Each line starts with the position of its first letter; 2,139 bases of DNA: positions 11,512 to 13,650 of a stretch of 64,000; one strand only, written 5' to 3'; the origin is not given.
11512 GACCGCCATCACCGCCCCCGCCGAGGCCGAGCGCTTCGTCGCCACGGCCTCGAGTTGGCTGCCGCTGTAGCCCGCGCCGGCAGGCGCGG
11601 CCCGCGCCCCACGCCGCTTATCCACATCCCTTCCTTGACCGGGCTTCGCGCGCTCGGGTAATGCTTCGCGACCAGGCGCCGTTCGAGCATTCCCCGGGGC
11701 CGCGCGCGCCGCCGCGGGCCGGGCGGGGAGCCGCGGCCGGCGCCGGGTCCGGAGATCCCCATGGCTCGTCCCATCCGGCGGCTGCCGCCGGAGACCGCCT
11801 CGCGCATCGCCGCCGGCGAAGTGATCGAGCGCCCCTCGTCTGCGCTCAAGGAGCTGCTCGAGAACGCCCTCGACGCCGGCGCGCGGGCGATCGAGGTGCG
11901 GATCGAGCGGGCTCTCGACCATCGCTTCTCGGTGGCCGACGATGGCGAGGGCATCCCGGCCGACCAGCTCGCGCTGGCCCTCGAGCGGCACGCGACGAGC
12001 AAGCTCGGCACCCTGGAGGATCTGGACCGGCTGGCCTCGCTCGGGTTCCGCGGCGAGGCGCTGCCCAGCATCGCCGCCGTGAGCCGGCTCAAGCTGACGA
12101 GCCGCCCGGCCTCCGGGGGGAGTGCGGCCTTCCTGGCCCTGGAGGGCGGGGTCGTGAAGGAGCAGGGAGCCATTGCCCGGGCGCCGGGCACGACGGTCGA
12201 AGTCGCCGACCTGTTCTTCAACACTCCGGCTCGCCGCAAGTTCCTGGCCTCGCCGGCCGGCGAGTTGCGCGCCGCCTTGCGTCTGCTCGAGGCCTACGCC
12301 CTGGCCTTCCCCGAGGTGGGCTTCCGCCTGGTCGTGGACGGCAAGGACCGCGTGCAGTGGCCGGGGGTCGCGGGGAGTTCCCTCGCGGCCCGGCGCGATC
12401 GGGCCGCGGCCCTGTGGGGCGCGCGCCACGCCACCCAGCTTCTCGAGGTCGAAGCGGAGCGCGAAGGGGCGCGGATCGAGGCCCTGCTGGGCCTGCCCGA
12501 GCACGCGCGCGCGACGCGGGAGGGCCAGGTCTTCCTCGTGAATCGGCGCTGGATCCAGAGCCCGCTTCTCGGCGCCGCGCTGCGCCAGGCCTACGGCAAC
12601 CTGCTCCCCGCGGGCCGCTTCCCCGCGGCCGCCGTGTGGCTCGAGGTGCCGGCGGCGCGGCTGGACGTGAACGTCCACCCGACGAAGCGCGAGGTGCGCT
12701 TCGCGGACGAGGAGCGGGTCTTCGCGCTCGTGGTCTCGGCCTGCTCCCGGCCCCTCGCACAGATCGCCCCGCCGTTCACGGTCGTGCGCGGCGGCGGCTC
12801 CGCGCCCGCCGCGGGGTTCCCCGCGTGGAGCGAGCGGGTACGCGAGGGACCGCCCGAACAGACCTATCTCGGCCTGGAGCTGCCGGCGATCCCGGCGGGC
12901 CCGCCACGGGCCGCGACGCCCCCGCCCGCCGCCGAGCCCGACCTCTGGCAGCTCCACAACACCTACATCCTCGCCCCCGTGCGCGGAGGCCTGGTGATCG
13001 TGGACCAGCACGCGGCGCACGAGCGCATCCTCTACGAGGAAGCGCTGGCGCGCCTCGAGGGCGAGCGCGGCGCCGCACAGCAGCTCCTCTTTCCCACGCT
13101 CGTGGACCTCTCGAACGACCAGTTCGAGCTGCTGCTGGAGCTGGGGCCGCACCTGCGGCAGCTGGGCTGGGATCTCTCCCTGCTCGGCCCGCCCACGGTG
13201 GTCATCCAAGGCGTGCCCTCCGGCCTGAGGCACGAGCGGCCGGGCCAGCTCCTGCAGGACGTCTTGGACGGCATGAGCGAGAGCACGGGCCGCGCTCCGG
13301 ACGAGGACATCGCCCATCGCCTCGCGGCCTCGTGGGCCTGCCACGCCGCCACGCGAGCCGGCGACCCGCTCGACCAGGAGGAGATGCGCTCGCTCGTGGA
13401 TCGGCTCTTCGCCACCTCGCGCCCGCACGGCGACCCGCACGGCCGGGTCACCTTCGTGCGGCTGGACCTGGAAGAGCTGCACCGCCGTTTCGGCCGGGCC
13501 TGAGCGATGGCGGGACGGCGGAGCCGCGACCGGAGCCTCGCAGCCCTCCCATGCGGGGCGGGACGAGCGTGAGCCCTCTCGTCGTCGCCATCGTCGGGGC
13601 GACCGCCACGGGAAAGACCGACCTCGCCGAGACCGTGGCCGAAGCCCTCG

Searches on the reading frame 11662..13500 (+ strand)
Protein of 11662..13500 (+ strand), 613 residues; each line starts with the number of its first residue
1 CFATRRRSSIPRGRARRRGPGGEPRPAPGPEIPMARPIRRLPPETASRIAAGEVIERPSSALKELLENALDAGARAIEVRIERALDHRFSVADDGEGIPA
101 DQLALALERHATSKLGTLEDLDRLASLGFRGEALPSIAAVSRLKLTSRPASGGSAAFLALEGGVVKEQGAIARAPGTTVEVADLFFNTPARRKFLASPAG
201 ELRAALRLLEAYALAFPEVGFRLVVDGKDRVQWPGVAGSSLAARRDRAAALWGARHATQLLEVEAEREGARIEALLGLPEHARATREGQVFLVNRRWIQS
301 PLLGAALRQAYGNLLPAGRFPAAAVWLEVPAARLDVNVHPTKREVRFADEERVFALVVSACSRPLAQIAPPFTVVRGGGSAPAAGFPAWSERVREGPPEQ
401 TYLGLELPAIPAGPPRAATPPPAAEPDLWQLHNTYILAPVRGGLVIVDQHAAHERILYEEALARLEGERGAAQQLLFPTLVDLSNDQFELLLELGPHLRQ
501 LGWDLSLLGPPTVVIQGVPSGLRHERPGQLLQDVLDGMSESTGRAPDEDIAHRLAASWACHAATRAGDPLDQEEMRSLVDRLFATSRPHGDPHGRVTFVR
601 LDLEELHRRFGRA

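Call 51: search_protein_families(library=pfam, proteins=[window:11662-13500:+], max_evalue=0.00001)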
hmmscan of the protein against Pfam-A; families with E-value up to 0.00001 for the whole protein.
window:11662-13500:+ (613 aa): 4 families
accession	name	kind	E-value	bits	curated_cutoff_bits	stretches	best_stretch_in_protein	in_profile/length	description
PF08676.16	MutL_C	-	2.2e-34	118.7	25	1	429-570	2-142/142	MutL C terminal dimerisation domain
PF01119.25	DNA_mis_repair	-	3.6e-31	107.7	26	1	249-363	2-116/119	DNA mismatch repair protein, C-terminal domain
PF13589.12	HATPase_c_3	-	4.4e-10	40.2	25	1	59-161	4-106/137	Histidine kinase-, DNA gyrase B-, and HSP90-like ATPase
PF02518.31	HATPase_c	-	1.4e-07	32.4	26.4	1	57-112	5-63/111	Histidine kinase-, DNA gyrase B-, and HSP90-like ATPase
